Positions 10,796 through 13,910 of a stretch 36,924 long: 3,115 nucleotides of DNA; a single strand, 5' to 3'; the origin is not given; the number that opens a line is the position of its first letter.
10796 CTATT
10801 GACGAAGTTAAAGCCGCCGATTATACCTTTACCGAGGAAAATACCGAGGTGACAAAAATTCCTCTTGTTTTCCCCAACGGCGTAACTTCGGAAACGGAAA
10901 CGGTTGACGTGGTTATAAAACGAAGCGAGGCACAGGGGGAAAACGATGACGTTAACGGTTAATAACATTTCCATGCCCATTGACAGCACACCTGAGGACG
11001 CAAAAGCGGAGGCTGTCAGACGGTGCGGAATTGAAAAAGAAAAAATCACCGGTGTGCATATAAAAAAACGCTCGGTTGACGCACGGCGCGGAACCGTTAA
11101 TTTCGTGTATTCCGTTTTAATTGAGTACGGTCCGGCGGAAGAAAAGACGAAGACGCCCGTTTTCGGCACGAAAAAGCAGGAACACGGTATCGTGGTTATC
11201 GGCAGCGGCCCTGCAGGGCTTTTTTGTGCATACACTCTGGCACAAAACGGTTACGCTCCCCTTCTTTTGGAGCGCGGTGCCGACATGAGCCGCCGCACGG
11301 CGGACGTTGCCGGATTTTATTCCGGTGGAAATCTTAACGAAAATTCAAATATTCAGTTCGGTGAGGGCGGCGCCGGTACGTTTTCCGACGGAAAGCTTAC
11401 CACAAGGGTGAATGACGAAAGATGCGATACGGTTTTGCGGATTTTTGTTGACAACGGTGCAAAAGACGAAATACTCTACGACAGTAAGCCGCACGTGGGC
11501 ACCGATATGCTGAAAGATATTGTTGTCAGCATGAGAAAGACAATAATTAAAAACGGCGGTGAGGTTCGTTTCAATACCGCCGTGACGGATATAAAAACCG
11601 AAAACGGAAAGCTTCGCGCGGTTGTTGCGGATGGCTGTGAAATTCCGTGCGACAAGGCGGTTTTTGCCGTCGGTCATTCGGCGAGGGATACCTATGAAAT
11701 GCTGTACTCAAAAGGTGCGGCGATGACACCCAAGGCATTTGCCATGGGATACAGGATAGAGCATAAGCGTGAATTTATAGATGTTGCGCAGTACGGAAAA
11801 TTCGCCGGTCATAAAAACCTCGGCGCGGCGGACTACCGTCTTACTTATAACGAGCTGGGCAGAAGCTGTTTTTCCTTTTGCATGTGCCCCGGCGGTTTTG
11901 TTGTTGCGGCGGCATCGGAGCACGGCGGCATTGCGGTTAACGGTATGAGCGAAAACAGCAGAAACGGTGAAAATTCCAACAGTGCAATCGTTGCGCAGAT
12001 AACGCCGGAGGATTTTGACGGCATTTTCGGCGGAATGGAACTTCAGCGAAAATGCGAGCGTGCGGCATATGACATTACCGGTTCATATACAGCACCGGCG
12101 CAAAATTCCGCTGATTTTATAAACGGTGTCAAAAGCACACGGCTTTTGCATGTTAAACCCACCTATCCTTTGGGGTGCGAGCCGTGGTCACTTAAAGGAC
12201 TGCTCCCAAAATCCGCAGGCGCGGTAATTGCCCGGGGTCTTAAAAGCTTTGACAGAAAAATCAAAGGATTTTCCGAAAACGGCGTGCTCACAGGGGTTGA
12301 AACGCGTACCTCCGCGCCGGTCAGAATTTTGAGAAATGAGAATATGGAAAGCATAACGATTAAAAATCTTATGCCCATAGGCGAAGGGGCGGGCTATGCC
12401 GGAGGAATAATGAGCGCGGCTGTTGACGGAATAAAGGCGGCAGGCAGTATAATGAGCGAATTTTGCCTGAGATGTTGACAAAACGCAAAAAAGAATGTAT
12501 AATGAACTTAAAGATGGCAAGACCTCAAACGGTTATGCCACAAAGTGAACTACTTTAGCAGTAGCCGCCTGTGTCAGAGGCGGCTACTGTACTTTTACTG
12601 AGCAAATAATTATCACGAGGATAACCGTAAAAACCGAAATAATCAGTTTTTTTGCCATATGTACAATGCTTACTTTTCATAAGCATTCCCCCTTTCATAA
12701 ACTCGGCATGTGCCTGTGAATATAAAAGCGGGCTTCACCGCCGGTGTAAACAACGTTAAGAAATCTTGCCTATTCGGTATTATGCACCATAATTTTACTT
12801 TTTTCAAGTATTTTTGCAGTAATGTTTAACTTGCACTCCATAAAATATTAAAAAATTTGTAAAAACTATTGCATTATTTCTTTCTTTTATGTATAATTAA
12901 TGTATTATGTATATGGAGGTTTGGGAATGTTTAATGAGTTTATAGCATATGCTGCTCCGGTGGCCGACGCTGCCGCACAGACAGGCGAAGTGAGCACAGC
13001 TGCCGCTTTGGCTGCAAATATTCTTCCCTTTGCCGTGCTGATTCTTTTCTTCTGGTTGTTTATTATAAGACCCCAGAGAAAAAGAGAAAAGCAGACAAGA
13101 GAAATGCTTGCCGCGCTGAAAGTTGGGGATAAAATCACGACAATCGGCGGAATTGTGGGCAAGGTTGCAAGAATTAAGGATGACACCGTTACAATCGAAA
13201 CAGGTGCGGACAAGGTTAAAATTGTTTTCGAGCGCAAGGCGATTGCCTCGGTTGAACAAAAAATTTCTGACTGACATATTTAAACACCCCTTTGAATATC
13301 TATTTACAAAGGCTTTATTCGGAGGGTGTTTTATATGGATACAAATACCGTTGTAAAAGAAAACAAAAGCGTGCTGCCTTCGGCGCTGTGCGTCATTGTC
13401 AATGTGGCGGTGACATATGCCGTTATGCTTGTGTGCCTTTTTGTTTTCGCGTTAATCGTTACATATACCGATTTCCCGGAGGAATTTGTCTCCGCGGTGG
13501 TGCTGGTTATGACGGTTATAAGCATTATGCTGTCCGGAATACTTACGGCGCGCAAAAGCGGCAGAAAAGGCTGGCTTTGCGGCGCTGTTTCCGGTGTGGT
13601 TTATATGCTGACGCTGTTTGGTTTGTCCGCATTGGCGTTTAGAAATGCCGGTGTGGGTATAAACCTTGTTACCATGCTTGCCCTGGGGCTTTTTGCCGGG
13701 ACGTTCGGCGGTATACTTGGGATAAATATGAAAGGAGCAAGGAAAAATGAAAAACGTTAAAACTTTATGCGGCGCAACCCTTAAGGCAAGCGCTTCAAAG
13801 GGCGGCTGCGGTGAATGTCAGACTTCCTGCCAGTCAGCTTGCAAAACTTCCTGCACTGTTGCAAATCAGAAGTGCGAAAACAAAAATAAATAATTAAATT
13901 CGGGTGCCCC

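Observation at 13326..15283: Hidden 48-codon SCIFF precursor with its radical SAM/SPASM maturase and an overlapping small membrane protein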

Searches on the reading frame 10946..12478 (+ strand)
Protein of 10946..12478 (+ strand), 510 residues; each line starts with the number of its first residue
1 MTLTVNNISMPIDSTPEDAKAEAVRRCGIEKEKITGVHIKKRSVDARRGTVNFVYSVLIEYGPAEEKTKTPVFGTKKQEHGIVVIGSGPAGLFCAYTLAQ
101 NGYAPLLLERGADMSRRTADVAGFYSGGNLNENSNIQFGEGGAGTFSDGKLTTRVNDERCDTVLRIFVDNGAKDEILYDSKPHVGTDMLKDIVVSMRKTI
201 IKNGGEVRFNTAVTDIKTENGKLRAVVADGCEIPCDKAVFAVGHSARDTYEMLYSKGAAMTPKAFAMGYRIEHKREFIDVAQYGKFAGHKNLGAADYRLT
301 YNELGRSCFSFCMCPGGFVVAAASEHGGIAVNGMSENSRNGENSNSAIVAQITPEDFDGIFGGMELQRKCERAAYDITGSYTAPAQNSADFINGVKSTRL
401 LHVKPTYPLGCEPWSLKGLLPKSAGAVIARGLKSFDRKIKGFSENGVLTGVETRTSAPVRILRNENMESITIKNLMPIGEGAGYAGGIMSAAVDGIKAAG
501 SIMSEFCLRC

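Call 12: search_protein_families(library=ncbifam, proteins=[window:10946-12478:+], max_evalue=0.00001)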
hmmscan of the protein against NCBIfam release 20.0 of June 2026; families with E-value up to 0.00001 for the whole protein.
window:10946-12478:+ (510 aa): 8 families
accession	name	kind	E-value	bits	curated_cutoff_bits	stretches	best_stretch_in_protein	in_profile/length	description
NF005560.0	PRK07233.1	equivalog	6e-10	38.5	252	0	191-243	200-252/435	hypothetical protein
TIGR03467.1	HpnE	equivalog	4e-09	36.3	283.05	0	180-245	197-264/430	hydroxysqualene dehydroxylase HpnE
TIGR00275.1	TIGR00275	subfamily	5.4e-09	35.4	183.8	1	82-260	1-182/401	aminoacetone oxidase family FAD-binding enzyme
NF045637.1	carotdesatCrtDProt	equivalog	6.3e-07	28.3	580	0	191-245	223-278/485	1-hydroxycarotenoid 3,4-desaturase CrtD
NF005548.0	PRK07208.1-4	equivalog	6.4e-07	28.3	389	0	79-113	3-37/488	hypothetical protein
NF041087.1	bile_acid_BaiCD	equivalog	1.2e-06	26.9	825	0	76-114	377-415/642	bile acid Fe-S flavoenzyme BaiCD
NF001933.0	PRK00711.1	subfamily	2.8e-06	26.6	383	0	194-250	205-261/429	D-amino acid dehydrogenase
TIGR02734.1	crtI_fam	subfamily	8e-06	24.8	238.1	0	82-118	1-37/504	phytoene desaturase family protein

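Call 30: search_protein_families(library=pfam, proteins=[window:10946-12478:+], max_evalue=0.0001)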
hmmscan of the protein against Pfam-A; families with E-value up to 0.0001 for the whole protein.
window:10946-12478:+ (510 aa): 8 families
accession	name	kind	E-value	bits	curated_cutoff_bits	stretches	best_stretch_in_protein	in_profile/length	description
PF21688.3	FAD-depend_C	-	5.1e-67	226.3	27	1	264-455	1-197/197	FAD-dependent protein, C-terminal domain-like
PF01266.30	DAO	-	4.2e-12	46.7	27.9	1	82-123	2-44/353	FAD dependent oxidoreductase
PF03486.20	HI0933_like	-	3.1e-11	43.6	50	1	82-480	3-218/244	HI0933-like protein Rossmann domain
PF07992.20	Pyr_redox_2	-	1.8e-10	41.2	26.1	0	182-250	175-243/291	Pyridine nucleotide-disulphide oxidoreductase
PF01593.30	Amino_oxidase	-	3.9e-07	30.2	19.8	0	193-246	207-258/443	Flavin containing amine oxidoreductase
PF13450.12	NAD_binding_8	-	1.1e-06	29.2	21.9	1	84-115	1-32/68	NAD(P)-binding Rossmann-like domain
PF00890.30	FAD_binding_2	-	2.9e-06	27.2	20.4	0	82-116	2-36/414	FAD binding domain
PF13738.12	Pyr_redox_3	-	1.8e-05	24.5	30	0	83-112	1-31/305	Pyridine nucleotide-disulphide oxidoreductase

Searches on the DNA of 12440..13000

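Call 32: search_rna_families(source=window, start=12440, end=13000, threshold=evalue, max_evalue=1)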
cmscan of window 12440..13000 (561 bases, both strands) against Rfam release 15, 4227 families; matches with E-value up to 1: 0.
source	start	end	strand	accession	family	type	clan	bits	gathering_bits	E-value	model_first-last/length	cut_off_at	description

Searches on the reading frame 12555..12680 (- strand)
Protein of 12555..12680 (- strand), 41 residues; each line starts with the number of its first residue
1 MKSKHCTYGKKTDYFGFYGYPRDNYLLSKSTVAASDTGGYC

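Call 72: list_cluster_members(proteins=[window:12555-12680:-, window:15301-16287:+])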
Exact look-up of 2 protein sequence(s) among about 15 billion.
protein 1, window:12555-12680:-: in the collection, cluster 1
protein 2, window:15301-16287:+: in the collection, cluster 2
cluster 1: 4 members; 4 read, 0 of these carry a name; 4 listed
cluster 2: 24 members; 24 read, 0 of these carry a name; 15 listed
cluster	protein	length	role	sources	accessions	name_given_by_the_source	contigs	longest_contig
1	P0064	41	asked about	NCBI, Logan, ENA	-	-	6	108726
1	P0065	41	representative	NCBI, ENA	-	-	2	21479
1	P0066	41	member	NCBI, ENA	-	-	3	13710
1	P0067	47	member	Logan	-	-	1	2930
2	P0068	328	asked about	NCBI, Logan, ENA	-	-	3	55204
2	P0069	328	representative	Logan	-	-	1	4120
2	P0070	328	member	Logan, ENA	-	-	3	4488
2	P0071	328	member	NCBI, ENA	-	-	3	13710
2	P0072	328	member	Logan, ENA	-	-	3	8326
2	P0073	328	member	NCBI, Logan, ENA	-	-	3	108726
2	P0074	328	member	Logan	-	-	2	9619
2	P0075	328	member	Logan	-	-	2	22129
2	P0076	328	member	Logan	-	-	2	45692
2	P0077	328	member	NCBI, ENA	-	-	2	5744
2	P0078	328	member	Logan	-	-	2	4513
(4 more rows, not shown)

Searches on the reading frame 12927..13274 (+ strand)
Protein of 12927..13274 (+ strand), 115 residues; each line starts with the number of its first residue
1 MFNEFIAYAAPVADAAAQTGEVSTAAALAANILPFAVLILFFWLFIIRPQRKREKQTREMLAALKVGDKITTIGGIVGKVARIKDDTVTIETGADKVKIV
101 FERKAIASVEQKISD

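Call 5: search_protein_families(library=ncbifam, proteins=[window:12927-13274:+], max_evalue=0.01)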
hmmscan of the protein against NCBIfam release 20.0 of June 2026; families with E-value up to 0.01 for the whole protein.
window:12927-13274:+ (115 aa): 2 families
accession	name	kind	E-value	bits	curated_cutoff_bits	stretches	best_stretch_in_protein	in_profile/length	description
TIGR00739.1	yajC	equivalog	4.7e-26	90.7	44.2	1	30-109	4-82/84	preprotein translocase subunit YajC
NF005100.0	PRK06531.1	equivalog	1.7e-09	37.6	129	1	32-112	6-85/121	preprotein translocase subunit YajC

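Call 6: search_protein_families(library=pfam, proteins=[window:12927-13274:+], max_evalue=0.01)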
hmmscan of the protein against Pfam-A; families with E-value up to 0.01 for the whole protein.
window:12927-13274:+ (115 aa): 1 family
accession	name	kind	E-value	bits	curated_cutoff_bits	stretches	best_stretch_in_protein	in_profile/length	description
PF02699.20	YajC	-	2.5e-29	101.4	28.2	1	31-107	2-77/78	Preprotein translocase subunit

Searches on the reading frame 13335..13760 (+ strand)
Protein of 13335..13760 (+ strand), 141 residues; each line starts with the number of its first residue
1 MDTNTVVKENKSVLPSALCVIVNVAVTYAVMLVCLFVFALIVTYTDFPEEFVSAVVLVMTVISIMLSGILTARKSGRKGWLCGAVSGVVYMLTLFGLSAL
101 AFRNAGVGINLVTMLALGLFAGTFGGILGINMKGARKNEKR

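Call 5: search_protein_families(library=ncbifam, proteins=[window:13335-13760:+], max_evalue=0.01)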
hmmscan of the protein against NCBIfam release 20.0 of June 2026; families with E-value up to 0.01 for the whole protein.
window:13335-13760:+ (141 aa): 1 family
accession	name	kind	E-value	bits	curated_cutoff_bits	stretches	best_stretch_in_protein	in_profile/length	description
TIGR04086.1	TIGR04086_membr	hypoth_equivalog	2.5e-26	92.1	30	1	20-132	3-115/115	TIGR04086 family membrane protein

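Call 6: search_protein_families(library=pfam, proteins=[window:13335-13760:+], max_evalue=0.01)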
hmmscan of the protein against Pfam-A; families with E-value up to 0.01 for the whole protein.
window:13335-13760:+ (141 aa): 1 family
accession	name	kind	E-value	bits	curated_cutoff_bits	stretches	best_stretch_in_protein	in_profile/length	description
PF12670.12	DUF3792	-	2.3e-23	83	31.3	1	18-129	3-115/115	Protein of unknown function (DUF3792)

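Call 45: find_homologous_proteins(query=window:13335-13760:+, max_evalue=0.001)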
Query window:13335-13760:+ (141 aa): 12 proteins with E <= 0.001 among 203 candidates.
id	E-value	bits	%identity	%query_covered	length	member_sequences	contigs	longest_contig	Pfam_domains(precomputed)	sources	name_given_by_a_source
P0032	4.2e-80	284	98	100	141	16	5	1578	PF12670.13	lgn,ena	-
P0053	1.7e-58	214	90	85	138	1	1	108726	PF12670.13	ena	-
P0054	1.1e-56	208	72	97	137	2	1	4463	PF12670.13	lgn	-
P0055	2.1e-53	198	69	98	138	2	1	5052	PF12670.13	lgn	-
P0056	1.8e-51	192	64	98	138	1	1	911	PF12670.13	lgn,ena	-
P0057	9.1e-51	189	64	98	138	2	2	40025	PF12670.13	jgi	-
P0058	9.3e-50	186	64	97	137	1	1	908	PF12670.13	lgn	-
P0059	5.7e-46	174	61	97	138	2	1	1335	PF12670.13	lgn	-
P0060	9.2e-45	170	61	97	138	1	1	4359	PF12670.13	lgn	-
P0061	1.0e-42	163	59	98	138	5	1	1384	PF12670.13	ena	-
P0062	2.0e-42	162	58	98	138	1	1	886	PF12670.13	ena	-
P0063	4.0e-41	158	55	96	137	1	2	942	PF12670.13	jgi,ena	-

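Call 51: predict_structure(alignment_id=A1)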
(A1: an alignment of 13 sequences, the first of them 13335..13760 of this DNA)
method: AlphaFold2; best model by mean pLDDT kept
length: 141 residues; sequences in the alignment: 13
mean_pLDDT: 82.3   pTM: 0.74
mean pLDDT of the five models: 82.3, 80.7, 80.1, 80.1, 78.3
residues with pLDDT >= 90: 59; 70-90: 59; 50-70: 11; < 50: 12
segments of 3 or more residues with pLDDT < 50: 1-12
pLDDT, mean of each block of 10 residues (from residue 1): 45 66 90 93 89 92 92 75 90 88 76 91 90 76 54
secondary structure, 60 per line:
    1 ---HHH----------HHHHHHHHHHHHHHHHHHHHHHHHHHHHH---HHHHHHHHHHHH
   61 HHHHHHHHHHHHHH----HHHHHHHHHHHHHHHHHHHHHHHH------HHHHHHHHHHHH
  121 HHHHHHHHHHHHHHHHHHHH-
elements in order: H17-45 H49-74 H79-102 H109-140

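Call 53: fold_search(model_id=the predicted structure, library=pdb)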
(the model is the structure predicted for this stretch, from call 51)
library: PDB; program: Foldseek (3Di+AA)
matches with E <= 10: 48; with E <= 0.001: 0
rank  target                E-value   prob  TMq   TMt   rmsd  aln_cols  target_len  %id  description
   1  8x61_C                5.9e-01  0.51  0.41  0.37   7.9       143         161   15  Cryo-EM structure of ATP-bound FtsE(E163Q)X (released 2024-05-08)
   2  8x61_D                1.1e+00  0.28  0.34  0.31   9.2       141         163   16  Cryo-EM structure of ATP-bound FtsE(E163Q)X (released 2024-05-08)
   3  8tzj_C                1.5e+00  0.35  0.36  0.27   9.8       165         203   14  Cryo-EM structure of Vibrio cholerae FtsE/FtsX complex (released 2023-12-20)
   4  5xu1_M                1.5e+00  0.21  0.30  0.13  14.9       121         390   19  Structure of a non-canonical ABC transporter from Streptococcus pneumoniae R6 (released 2018-01-24)
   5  4crv_A                1.7e+00  0.10  0.24  0.16  18.5       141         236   13  Complex of human CNOT9 and CNOT1 including two tryptophans (released 2014-05-07)
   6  8tzk_C                1.8e+00  0.72  0.49  0.24   5.3       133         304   14  Cryo-EM structure of Vibrio cholerae FtsE/FtsX/EnvC complex, shortened (released 2023-12-20)
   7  8w6i_A                2.0e+00  0.23  0.37  0.21   7.3       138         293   14  Cryo-EM structure of Escherichia coli Str K12 FtsEX complex with ATP-gamma-S in peptidisc (released 2023-12-20)
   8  9jc2_A                2.2e+00  0.12  0.26  0.23  16.2       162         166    9  Engineering of ATP synthase Fo (released 2025-07-09)
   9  8i6q_A                2.3e+00  0.23  0.44  0.37   8.9       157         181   16  Cryo-EM structure of Pseudomonas aeruginosa FtsE(WT)X complex in peptidisc (released 2023-06-07)
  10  4cru_A                2.3e+00  0.11  0.27  0.18  18.2       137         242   13  Complex of human CNOT9 and CNOT1 including one tryptophan (released 2014-05-07)
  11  8w6i_C                2.5e+00  0.47  0.39  0.21   6.9       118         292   17  Cryo-EM structure of Escherichia coli Str K12 FtsEX complex with ATP-gamma-S in peptidisc (released 2023-12-20)
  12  5edl                  2.5e+00  0.21  0.38  0.29   9.0       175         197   12  Crystal structure of an S-component of ECF transporter (released 2016-08-17)
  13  5a63_C                2.5e+00  0.14  0.32  0.22   8.4       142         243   16  Cryo-EM structure of the human gamma-secretase complex at 3.4 angstrom resolution. (released 2015-08-05)
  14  8ymc_C                2.7e+00  0.05  0.18  0.11  17.6       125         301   13  FtsEX in nanodisc (released 2025-03-12)
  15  4ct6_A                2.9e+00  0.07  0.20  0.15  18.9       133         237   14  CNOT9-CNOT1 complex (released 2014-05-07)
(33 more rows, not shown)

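Call 59: find_related_loci(query=A3, collection=metagenome_contigs, flank=4000)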
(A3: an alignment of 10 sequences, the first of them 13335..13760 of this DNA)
Query A3 (141 aa) in metagenome_contigs; peptide patterns used: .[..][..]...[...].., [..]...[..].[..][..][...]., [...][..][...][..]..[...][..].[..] (x = any residue, [..] = any of these).
600 stretches matched a pattern (row limit reached: there are more); 61 encode a relative of the query (tblastn E <= 1e-3); 61 distinct loci.
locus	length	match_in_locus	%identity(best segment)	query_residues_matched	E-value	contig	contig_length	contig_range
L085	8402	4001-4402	81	8-141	2e-63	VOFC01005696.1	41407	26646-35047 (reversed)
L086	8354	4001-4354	59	20-137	7e-45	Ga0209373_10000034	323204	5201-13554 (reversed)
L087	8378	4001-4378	53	20-141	1e-39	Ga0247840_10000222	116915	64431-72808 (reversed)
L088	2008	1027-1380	46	24-141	3e-28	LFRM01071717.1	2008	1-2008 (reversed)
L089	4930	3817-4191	34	5-133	5e-26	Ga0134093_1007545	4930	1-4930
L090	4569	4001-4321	43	26-132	1e-25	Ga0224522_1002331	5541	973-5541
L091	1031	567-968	36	4-141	3e-26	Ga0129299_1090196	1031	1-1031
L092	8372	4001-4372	42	18-141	2e-24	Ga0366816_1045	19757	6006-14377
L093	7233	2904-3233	42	24-133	4e-24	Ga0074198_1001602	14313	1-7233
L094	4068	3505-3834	42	24-133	4e-24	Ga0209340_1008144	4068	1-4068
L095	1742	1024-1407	37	3-133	1e-23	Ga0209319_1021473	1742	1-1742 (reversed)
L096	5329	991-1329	43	21-133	1e-23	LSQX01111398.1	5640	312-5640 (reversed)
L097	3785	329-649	37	26-132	6e-23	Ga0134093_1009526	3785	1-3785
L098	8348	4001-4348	34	18-133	4e-22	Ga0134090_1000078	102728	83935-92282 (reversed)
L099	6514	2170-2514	38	25-139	5e-22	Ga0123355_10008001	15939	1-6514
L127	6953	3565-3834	36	4-100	1e-11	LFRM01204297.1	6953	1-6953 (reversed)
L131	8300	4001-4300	30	1-100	2e-10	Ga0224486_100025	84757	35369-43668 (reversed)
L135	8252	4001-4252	31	1-91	2e-9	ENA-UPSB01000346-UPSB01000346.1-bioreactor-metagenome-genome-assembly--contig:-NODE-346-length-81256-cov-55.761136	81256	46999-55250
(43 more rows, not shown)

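Call 62: search_protein_families(library=pfam, proteins=[L131:5286-6518:+, L131:6487-7425:+, L135:4833-6077:+, L135:6070-6984:+, L127:4012-5121:+, L127:5798-6953:+, L096:1713-2504:+, L096:2526-3230:+, L096:3273-4775:+], max_evalue=0.0001)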
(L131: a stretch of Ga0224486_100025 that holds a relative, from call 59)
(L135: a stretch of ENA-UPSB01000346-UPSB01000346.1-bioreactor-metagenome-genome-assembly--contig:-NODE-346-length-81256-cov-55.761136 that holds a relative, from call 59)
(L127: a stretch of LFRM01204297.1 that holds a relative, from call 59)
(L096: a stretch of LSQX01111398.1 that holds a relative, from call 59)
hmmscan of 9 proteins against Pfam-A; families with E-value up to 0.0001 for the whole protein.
L131:5286-6518:+ (410 aa): 3 families
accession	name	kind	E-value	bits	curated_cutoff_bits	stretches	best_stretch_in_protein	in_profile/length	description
PF22599.2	SecDF_P1_head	-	2.4e-25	89.1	27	1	130-225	18-114/114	SecDF, P1 head subdomain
PF21760.3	SecD_1st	-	9.9e-16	57.4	27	1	72-125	3-56/60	Protein translocase subunit SecDF, P1 domain, N-terminal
PF02355.23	SecD_SecF_C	-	1.6e-14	54.2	20.5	1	226-395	12-184/189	Protein export membrane protein SecD/SecF, C-terminal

L131:6487-7425:+ (312 aa): 2 families
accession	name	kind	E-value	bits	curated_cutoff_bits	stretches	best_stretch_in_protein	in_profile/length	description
PF02355.23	SecD_SecF_C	-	6.5e-65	218.5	20.5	1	119-301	7-188/189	Protein export membrane protein SecD/SecF, C-terminal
PF07549.19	Sec_GG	-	6.4e-07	29.1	20.3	1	44-62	4-22/28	SecD/SecF GG Motif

L135:4833-6077:+ (414 aa): 4 families
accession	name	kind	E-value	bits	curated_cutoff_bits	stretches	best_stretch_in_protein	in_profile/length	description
PF22599.2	SecDF_P1_head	-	1.7e-27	96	27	1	133-229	17-114/114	SecDF, P1 head subdomain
PF02355.23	SecD_SecF_C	-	1.9e-16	60.5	20.5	1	230-398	12-183/189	Protein export membrane protein SecD/SecF, C-terminal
PF21760.3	SecD_1st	-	2.1e-14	53.1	27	1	75-129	2-56/60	Protein translocase subunit SecDF, P1 domain, N-terminal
PF03176.21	MMPL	-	8e-06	25.5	20.5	1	252-393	146-294/333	MMPL family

L135:6070-6984:+ (304 aa): 2 families
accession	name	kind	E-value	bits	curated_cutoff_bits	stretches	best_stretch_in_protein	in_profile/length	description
PF02355.23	SecD_SecF_C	-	5.6e-65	218.7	20.5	1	116-293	12-188/189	Protein export membrane protein SecD/SecF, C-terminal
PF07549.19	Sec_GG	-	3.3e-07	30.1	20.3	1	35-54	3-22/28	SecD/SecF GG Motif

L127:4012-5121:+ (369 aa): 1 family
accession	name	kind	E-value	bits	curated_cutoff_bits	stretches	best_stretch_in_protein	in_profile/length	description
PF22244.2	GCE_fung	-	4e-32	112.3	27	1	95-320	9-231/231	Glucuronyl esterase, fungi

L127:5798-6953:+ (385 aa): 3 families
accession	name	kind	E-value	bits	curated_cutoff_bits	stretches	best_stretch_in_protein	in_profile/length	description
PF22599.2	SecDF_P1_head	-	4.9e-24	84.9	27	1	128-225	16-114/114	SecDF, P1 head subdomain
PF02355.23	SecD_SecF_C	-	3.4e-18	66.2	20.5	1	227-384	13-173/189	Protein export membrane protein SecD/SecF, C-terminal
PF21760.3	SecD_1st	-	1.1e-14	54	27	1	72-125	3-56/60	Protein translocase subunit SecDF, P1 domain, N-terminal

L096:1713-2504:+ (263 aa): 5 families
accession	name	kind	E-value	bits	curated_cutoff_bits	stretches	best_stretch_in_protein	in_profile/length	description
PF13614.12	AAA_31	-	1.3e-16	61.5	27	1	63-220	3-168/177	AAA domain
PF10609.15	ParA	-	1.3e-12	48.1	27.1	1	63-241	5-185/246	NUBPL iron-transfer P-loop NTPase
PF01656.29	CbiA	-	7.8e-11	42.5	25.4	1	64-236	1-118/125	CobQ/CobB/MinD/ParA nucleotide binding domain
PF09140.17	MipZ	-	4e-06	26.8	20.7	1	63-183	2-114/262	ATPase MipZ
PF02374.21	ArsA_ATPase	-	1.5e-05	24.8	24.3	0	63-99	2-38/305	Anion-transporting ATPase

L096:2526-3230:+ (234 aa): 1 family
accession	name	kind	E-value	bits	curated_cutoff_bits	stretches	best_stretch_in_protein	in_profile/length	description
PF19567.5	CpsB_CapC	-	5.1e-48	164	27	1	1-232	1-233/234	Capsular polysaccharide synthesis, CpsB/CapC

L096:3273-4775:+ (500 aa): 9 families
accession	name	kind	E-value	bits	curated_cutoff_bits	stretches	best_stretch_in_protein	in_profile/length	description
PF02719.21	Polysacc_synt_2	-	1.7e-118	395.5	20.2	1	147-430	1-292/293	Polysaccharide biosynthesis protein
PF01370.27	Epimerase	-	3.5e-27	95.8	20.9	1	147-365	1-237/240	NAD dependent epimerase/dehydratase family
PF16363.11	GDP_Man_Dehyd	-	3.2e-16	60.2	27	1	148-271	1-130/332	GDP-mannose 4,6 dehydratase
PF04321.23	RmlD_sub_bind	-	3.5e-15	56.3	27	1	147-388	3-233/287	RmlD substrate binding domain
PF01073.25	3Beta_HSD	-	3.8e-10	39.7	22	1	148-277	1-123/280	3-beta hydroxysteroid dehydrogenase/isomerase family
PF13727.12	CoA_binding_3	-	4.8e-09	36.9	25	1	8-102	81-175/175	CoA-binding domain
PF17836.7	PglD_N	-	5.4e-07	30.5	23.4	1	6-72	1-62/78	PglD N-terminal domain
PF07993.18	NAD_binding_4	-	1.3e-06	28.2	20.1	0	221-277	90-143/258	Male sterility protein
PF02629.25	CoA_binding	-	1.4e-05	26.2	22.3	1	3-88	2-83/97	CoA binding domain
